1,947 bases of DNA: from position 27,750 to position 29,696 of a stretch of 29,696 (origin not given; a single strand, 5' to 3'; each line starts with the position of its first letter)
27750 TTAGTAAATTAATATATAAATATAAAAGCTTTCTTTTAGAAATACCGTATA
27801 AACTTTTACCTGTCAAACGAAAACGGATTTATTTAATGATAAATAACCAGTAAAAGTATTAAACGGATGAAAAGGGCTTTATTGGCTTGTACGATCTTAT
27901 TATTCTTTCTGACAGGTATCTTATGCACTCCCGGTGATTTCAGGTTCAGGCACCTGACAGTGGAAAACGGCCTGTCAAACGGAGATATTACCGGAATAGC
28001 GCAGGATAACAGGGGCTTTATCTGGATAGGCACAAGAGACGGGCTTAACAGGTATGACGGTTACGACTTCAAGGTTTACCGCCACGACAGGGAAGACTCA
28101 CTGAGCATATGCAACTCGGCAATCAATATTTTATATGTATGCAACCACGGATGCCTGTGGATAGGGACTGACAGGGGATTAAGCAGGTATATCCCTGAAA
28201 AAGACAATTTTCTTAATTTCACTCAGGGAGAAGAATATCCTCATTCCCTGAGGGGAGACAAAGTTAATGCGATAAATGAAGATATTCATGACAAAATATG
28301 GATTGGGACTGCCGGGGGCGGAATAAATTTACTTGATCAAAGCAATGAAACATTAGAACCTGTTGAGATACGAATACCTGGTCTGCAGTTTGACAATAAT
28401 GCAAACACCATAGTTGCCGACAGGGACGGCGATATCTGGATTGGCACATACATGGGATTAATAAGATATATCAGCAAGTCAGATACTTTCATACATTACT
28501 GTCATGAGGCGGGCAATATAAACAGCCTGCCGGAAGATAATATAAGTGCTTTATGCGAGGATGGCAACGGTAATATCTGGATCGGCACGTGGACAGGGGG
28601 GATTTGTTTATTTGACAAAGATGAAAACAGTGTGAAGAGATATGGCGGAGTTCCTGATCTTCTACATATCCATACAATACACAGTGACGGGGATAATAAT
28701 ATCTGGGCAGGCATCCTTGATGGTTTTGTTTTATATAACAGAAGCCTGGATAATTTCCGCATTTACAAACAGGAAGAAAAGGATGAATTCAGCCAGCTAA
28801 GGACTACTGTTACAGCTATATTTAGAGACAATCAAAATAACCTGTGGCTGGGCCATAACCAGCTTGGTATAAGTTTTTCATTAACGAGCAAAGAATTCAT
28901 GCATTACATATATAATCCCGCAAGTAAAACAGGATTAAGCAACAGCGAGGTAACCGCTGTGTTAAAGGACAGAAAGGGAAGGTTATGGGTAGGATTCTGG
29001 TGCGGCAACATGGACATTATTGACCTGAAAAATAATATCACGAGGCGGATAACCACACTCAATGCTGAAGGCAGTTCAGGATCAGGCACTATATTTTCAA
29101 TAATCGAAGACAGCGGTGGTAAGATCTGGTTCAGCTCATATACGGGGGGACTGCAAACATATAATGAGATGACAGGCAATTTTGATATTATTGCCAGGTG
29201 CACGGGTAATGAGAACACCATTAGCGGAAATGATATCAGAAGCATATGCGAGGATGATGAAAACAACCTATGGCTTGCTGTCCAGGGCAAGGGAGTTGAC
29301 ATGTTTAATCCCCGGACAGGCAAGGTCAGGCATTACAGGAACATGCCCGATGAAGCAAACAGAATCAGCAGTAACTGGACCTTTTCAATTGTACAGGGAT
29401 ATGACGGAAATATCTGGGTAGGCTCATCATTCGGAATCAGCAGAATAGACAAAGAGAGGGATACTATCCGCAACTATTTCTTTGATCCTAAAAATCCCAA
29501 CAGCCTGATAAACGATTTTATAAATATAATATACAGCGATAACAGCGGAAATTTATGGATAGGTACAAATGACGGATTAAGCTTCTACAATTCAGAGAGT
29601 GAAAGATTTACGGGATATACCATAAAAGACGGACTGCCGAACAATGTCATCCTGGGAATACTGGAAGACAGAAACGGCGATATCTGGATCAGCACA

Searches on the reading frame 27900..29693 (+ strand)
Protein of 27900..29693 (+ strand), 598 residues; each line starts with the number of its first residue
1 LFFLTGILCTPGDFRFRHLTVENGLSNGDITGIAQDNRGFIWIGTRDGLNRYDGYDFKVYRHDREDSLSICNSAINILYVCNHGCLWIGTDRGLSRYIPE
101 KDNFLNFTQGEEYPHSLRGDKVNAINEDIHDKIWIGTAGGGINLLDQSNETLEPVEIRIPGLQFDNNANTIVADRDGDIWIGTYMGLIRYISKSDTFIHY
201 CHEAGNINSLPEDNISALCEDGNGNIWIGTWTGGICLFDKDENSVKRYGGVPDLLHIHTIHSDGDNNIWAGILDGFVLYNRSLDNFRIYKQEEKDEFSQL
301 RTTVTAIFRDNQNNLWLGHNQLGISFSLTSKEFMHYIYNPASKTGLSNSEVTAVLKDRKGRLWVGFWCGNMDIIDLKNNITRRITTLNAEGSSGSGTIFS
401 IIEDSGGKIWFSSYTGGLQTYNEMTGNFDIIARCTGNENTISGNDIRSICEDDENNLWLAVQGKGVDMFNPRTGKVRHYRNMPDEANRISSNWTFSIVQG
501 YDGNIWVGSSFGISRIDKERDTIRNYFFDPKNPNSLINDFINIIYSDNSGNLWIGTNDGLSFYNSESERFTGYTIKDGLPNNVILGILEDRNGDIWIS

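Call 74: search_protein_families(library=pfam, proteins=[window:27900-29693:+], max_evalue=0.01)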
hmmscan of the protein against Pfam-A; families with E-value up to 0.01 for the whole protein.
window:27900-29693:+ (598 aa): 5 families
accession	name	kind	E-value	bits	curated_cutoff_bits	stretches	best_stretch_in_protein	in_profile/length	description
PF07494.17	Reg_prop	-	1.2e-54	175.6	20.4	7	209-231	1-23/24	Two component regulator propeller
PF23748.1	Beta-prop_LRRK2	-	7.7e-12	45.3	26.9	0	122-151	276-305/359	LRRK2 beta propeller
PF08450.18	SGL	-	1.1e-07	32.2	26.3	0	294-489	33-227/246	SMP-30/Gluconolactonase/LRE-like region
PF16819.11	DUF5074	-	0.00011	21.9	27.2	0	383-522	87-217/353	Domain of unknown function (DUF5074)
PF21544.3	PorZ_N_b_propeller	-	0.0011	19.7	27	0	438-556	26-142/154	TSS9, PorZ, N-terminal beta-propeller domain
